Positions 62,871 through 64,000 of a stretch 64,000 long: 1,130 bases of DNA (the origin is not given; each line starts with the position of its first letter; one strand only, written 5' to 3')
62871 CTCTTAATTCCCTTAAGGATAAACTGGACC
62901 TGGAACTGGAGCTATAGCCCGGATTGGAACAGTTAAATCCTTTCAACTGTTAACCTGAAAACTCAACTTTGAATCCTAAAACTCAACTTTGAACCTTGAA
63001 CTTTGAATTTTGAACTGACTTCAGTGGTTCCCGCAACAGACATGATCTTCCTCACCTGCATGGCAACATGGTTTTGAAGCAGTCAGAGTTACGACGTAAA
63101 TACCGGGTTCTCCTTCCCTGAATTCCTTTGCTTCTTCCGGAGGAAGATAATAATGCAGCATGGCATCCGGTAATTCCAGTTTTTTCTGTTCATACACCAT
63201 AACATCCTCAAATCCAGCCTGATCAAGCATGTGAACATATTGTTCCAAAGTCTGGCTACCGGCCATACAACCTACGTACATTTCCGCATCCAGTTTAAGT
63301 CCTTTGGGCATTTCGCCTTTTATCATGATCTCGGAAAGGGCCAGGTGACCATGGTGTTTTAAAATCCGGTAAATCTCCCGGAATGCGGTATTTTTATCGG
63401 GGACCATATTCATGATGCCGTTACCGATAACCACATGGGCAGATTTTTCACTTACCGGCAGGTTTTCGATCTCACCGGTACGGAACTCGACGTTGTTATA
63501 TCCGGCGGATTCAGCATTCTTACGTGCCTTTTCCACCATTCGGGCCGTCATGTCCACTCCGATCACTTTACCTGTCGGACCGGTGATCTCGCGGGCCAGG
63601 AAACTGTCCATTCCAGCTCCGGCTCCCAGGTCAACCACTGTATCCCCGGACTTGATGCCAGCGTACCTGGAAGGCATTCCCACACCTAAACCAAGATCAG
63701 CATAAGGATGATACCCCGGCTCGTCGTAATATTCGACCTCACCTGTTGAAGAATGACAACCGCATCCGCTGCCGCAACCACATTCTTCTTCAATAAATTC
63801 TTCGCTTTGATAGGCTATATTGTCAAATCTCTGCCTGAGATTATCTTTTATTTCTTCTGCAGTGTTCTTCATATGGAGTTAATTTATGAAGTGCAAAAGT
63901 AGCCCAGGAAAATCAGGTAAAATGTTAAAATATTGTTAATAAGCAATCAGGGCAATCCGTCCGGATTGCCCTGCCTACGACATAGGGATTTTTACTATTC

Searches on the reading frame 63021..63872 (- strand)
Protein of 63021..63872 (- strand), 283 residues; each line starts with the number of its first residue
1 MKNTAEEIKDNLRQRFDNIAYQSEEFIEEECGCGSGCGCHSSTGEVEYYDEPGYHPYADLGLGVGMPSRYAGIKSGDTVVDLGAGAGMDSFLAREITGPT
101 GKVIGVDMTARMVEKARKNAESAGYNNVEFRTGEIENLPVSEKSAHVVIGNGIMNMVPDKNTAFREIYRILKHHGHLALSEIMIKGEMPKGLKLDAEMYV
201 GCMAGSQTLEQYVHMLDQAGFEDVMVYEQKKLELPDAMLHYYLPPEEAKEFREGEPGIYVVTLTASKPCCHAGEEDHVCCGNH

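Call 9: search_protein_families(library=pfam, proteins=[window:63021-63872:-])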
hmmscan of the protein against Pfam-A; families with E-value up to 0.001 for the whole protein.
window:63021-63872:- (283 aa): 12 families
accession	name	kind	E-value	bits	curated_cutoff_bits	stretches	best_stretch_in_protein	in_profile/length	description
PF13847.12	Methyltransf_31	-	6.2e-33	114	27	1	73-219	1-144/145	Methyltransferase domain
PF13649.12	Methyltransf_25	-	3.2e-18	66.6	27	1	79-175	1-97/97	Methyltransferase domain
PF01209.24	Ubie_methyltran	-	8.9e-18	64.9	20.1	1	70-182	42-154/233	ubiE/COQ5 methyltransferase family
PF08241.18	Methyltransf_11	-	1.8e-16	61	21.2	1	80-178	1-94/95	Methyltransferase domain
PF08242.18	Methyltransf_12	-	4.4e-10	40.6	30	1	80-177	1-98/98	Methyltransferase domain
PF13489.12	Methyltransf_23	-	6.4e-09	36.2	27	1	72-224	18-162/164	Methyltransferase domain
PF01135.25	PCMT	-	3.7e-08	33.8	20.3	1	69-133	67-131/210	Protein-L-isoaspartate(D-aspartate) O-methyltransferase (PCMT)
PF06325.19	PrmA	-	1.1e-07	32.2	22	1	73-183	159-262/296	Ribosomal protein L11 methyltransferase (PrmA)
PF13679.12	Methyltransf_32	-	3.8e-06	27.4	27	1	76-149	26-106/143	Methyltransferase domain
PF01170.24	UPF0020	-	8.6e-06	26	22.3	1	99-151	75-128/197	RMKL-like, methyltransferase domain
PF01728.25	FtsJ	-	9.9e-05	22.8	24.1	1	70-159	16-106/181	FtsJ-like methyltransferase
PF05175.20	MTS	-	0.00013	22.1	23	1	76-151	32-105/170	Methyltransferase small domain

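Call 14: find_encoding_contigs(protein=window:63021-63872:-, flank=10000, max_places=6)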
Protein window:63021-63872:- (283 aa): 3 contigs read that carry it; 3 places shown.
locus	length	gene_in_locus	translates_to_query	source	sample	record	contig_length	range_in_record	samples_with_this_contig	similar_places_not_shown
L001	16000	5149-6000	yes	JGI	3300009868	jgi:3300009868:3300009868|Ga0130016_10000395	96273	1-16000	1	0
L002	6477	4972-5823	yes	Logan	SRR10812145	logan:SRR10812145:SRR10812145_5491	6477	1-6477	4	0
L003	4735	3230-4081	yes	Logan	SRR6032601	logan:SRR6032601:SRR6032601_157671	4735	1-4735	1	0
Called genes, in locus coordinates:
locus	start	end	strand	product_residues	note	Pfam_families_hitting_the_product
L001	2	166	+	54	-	?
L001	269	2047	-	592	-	PF00128:Alpha-amylase, PF16657:Malt_amylase_C (weak), PF23915:SusG_C (weak)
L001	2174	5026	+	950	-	PF00675:Peptidase_M16, PF05193:Peptidase_M16_C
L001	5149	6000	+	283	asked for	PF06325:PrmA (weak), PF01135:PCMT, PF01209:Ubie_methyltran, PF13489:Methyltransf_23, PF08241:Methyltransf_11, PF08242:Methyltransf_12, PF13649:Methyltransf_25, PF13847:Methyltransf_31, +2 more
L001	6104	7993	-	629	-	PF05496:RuvB_N (faint), PF13177:DNA_pol3_delta2, PF00004:AAA, PF13401:AAA_22 (weak), PF21960:RCF1-5-like_lid (faint), PF22608:DNAX_ATPase_lid, PF12169:DNA_pol3_gamma3 (weak), PF28557:DUF8439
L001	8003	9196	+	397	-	PF09492:Pec_lyase (faint), PF13243:SQHop_cyclase_C (faint), PF25840:Ulvan_lyase_N (faint)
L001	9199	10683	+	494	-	-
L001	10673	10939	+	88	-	-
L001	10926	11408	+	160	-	PF00583:Acetyltransf_1, PF13420:Acetyltransf_4 (weak), PF13673:Acetyltransf_10 (weak), PF13508:Acetyltransf_7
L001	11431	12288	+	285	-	PF02522:Antibiotic_NAT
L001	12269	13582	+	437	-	PF23019:DUF7033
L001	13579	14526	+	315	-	-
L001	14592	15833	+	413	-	PF12704:MacB_PCD, PF02687:FtsX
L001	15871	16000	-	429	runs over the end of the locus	PF17116:T9SS_plug_1st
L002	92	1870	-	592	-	PF00128:Alpha-amylase, PF16657:Malt_amylase_C (weak), PF23915:SusG_C (weak)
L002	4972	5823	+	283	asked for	PF06325:PrmA (weak), PF01135:PCMT, PF01209:Ubie_methyltran, PF13489:Methyltransf_23, PF08241:Methyltransf_11, PF08242:Methyltransf_12, PF13649:Methyltransf_25, PF13847:Methyltransf_31, +2 more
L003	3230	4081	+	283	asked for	PF06325:PrmA (weak), PF01135:PCMT, PF01209:Ubie_methyltran, PF13489:Methyltransf_23, PF08241:Methyltransf_11, PF08242:Methyltransf_12, PF13649:Methyltransf_25, PF13847:Methyltransf_31, +2 more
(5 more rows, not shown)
